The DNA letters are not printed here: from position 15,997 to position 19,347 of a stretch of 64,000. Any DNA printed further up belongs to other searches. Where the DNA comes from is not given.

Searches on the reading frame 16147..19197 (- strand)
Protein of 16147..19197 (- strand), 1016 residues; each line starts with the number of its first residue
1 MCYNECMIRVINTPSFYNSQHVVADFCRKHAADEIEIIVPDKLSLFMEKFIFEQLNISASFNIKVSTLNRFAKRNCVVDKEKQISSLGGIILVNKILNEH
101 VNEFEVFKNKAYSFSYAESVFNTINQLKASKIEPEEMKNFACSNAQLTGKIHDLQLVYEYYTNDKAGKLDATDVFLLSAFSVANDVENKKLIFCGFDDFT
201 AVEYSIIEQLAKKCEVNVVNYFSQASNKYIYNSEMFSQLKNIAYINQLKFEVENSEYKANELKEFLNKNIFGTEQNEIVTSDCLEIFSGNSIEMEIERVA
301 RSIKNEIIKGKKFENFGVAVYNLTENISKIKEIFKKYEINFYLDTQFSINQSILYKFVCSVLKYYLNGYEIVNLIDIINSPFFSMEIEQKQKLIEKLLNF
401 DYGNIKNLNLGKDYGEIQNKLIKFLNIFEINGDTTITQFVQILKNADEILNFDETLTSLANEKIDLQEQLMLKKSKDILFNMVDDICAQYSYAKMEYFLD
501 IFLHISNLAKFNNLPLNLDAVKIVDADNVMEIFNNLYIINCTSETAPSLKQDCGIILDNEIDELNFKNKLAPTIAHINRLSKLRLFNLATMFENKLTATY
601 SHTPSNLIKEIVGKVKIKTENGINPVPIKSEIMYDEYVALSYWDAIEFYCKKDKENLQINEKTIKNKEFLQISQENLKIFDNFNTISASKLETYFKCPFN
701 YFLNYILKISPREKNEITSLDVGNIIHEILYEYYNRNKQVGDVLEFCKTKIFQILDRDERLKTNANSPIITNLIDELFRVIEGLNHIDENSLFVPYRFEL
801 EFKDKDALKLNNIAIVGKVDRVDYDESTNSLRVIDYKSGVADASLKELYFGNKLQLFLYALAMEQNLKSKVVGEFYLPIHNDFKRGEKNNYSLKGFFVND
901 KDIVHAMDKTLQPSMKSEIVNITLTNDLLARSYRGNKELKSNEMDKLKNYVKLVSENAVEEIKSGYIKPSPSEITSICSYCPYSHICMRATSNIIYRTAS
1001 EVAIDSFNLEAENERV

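Call 60: search_protein_families(library=pfam, proteins=[window:16147-19197:-], max_evalue=0.00001)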
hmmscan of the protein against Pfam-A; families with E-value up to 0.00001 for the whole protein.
window:16147-19197:- (1016 aa): 2 families
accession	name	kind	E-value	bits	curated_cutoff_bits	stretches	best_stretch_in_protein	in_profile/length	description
PF12705.13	PDDEXK_1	-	1.6e-37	130.2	22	1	685-987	1-246/247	PD-(D/E)XK nuclease superfamily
PF21445.3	ADDB_N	-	7.7e-27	94.7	26.6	1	27-244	23-263/290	ADDB, N-terminal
